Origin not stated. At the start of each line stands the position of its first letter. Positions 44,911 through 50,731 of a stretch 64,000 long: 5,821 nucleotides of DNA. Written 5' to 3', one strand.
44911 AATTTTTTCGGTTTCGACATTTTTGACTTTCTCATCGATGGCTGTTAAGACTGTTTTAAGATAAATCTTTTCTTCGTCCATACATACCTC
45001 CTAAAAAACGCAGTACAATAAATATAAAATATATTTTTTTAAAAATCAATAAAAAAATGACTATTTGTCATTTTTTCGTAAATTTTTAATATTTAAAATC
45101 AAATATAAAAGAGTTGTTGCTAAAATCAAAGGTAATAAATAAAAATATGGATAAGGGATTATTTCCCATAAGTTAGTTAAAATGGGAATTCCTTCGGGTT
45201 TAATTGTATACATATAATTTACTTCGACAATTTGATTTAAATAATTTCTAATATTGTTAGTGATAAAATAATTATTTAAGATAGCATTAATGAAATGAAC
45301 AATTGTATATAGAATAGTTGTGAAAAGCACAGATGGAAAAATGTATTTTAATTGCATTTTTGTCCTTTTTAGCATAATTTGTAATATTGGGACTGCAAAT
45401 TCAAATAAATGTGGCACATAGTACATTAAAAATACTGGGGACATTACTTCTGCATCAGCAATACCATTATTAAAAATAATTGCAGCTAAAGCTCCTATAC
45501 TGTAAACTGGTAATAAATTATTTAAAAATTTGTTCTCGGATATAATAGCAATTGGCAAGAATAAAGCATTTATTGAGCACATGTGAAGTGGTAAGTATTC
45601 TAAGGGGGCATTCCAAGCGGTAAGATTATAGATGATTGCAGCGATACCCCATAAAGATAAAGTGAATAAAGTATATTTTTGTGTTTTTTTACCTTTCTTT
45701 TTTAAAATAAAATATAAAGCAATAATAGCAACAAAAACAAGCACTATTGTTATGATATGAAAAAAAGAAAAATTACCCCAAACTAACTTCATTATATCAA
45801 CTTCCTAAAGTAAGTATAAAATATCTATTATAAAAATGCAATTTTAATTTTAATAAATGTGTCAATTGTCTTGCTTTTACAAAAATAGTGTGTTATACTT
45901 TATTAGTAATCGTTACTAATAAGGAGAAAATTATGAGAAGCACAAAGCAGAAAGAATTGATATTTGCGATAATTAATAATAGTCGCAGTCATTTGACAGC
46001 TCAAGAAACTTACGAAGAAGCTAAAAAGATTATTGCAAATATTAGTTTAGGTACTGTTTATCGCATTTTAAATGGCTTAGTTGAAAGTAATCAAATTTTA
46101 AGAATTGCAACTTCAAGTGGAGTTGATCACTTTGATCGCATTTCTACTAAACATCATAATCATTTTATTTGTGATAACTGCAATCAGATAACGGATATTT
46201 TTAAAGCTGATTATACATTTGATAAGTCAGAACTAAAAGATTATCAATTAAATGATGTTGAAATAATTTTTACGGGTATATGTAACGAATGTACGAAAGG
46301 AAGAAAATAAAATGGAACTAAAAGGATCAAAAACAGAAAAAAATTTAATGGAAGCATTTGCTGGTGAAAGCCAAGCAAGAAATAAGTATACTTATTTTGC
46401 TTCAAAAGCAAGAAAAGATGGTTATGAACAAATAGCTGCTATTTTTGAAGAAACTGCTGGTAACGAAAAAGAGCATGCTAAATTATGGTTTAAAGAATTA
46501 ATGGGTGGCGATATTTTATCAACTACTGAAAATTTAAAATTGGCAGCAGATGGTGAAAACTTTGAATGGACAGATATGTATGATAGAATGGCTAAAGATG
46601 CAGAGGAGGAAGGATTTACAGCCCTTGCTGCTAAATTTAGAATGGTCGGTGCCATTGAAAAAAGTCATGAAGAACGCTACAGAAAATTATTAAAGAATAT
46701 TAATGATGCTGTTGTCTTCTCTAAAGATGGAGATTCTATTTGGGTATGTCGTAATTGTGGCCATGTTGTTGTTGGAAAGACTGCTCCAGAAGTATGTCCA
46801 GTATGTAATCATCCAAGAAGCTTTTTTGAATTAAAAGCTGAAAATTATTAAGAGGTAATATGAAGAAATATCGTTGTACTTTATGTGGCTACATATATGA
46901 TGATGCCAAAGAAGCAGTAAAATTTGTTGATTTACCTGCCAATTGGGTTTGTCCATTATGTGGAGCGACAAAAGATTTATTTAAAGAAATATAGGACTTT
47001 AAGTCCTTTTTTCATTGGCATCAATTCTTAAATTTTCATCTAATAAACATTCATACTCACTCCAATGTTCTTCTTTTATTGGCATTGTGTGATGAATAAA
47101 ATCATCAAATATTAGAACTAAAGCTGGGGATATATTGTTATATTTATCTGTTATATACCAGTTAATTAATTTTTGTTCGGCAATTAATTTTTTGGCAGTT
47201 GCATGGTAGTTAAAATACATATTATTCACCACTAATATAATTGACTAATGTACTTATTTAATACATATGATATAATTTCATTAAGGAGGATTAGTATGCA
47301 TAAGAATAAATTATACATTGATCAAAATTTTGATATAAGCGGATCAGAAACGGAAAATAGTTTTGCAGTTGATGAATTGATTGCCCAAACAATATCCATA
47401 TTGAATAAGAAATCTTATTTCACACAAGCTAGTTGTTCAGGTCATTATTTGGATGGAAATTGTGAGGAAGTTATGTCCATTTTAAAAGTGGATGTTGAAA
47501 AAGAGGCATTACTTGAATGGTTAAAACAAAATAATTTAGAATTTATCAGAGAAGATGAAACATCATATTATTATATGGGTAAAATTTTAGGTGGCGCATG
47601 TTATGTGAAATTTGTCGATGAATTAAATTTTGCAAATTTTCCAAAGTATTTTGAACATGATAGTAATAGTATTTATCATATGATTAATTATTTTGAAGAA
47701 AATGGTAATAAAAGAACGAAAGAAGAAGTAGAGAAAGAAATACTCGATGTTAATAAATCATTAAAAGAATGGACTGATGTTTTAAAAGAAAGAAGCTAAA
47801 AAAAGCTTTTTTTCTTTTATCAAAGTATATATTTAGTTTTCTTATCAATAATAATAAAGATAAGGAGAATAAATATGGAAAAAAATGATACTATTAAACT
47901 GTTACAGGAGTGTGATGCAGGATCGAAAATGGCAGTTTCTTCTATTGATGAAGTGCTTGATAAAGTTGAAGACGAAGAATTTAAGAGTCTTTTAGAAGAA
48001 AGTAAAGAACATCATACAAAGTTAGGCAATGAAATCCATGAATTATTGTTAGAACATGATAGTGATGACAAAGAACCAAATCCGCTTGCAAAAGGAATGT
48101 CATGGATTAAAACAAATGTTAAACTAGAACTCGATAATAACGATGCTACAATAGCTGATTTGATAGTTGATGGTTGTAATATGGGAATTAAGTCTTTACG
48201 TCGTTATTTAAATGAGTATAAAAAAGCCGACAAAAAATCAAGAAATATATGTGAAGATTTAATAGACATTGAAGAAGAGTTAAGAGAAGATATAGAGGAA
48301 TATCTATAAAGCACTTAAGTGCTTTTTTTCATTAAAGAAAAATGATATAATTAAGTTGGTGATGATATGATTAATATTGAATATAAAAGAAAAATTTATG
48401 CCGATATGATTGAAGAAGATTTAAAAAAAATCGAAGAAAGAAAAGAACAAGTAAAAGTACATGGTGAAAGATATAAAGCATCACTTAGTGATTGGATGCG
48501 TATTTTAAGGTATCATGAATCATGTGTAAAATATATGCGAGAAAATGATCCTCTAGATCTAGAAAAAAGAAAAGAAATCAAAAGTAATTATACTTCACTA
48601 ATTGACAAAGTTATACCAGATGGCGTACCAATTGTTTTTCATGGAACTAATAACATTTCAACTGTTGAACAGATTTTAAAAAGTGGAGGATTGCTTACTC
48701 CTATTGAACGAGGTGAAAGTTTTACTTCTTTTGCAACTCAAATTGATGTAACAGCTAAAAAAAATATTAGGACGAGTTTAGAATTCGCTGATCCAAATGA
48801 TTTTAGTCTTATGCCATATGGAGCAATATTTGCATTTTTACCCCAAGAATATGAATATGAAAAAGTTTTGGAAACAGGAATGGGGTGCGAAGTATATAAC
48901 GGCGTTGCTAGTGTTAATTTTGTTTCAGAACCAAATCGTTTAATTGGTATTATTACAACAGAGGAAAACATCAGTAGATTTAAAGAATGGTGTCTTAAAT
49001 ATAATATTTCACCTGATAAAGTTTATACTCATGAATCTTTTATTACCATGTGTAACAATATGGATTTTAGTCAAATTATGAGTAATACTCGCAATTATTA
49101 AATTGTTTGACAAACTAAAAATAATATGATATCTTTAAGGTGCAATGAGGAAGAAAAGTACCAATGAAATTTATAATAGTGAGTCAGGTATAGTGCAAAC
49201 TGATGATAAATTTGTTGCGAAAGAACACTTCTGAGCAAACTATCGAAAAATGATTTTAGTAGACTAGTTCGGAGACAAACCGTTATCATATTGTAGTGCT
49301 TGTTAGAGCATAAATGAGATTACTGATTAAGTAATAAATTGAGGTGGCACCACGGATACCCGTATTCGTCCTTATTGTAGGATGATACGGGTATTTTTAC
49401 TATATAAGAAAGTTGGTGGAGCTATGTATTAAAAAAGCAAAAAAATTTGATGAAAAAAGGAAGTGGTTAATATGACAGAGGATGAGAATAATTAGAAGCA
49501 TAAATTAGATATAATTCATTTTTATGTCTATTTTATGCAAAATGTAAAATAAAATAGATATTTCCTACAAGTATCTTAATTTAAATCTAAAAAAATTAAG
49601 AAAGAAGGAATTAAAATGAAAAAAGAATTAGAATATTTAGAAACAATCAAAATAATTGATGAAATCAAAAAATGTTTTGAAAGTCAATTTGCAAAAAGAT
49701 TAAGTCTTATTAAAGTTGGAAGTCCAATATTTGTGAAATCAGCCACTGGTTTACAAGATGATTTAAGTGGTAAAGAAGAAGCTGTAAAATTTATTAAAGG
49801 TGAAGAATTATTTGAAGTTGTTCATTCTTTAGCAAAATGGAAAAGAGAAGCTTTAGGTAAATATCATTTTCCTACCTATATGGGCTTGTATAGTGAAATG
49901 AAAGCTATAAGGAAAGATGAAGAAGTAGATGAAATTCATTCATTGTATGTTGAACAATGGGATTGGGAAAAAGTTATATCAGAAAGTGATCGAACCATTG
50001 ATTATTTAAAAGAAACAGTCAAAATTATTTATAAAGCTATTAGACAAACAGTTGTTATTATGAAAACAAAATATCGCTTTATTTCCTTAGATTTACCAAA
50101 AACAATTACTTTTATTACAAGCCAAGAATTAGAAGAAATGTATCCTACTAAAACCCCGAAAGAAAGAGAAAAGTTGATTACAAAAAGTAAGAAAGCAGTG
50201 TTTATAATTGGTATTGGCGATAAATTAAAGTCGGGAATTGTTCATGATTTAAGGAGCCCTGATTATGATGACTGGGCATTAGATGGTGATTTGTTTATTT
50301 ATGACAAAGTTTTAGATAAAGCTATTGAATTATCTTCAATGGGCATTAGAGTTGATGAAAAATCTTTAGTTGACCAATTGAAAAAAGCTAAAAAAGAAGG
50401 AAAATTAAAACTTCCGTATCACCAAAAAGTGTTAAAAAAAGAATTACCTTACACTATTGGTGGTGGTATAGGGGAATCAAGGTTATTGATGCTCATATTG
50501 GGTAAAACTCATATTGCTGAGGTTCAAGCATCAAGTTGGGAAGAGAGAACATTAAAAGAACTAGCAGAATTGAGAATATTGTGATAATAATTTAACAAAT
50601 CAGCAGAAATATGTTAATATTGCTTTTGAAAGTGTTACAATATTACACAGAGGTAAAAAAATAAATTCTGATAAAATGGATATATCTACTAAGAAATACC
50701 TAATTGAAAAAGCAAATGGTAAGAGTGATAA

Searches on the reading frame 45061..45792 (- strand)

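Call 32: search_protein_families(library=pfam, proteins=[window:45061-45792:-], max_evalue=0.001)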
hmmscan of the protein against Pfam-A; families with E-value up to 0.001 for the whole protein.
window:45061-45792:- (243 aa): 1 family
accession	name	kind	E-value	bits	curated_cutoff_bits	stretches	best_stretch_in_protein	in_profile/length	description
PF14808.11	TMEM164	-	7.6e-19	68.5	25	1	8-230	2-214/217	TMEM164 family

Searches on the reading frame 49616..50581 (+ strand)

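Call 3: search_protein_families(library=pfam, proteins=[window:49616-50581:+], max_evalue=0.01)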
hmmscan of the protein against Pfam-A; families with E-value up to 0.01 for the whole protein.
window:49616-50581:+ (322 aa): 2 families
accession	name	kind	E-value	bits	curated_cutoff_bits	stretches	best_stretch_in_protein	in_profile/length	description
PF03590.20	AsnA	-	1.4e-91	306.7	27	1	13-234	3-227/228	Aspartate-ammonia ligase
PF00152.25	tRNA-synt_2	-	2e-08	34.1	25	1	95-305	97-303/308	tRNA synthetases class II (D, K and N)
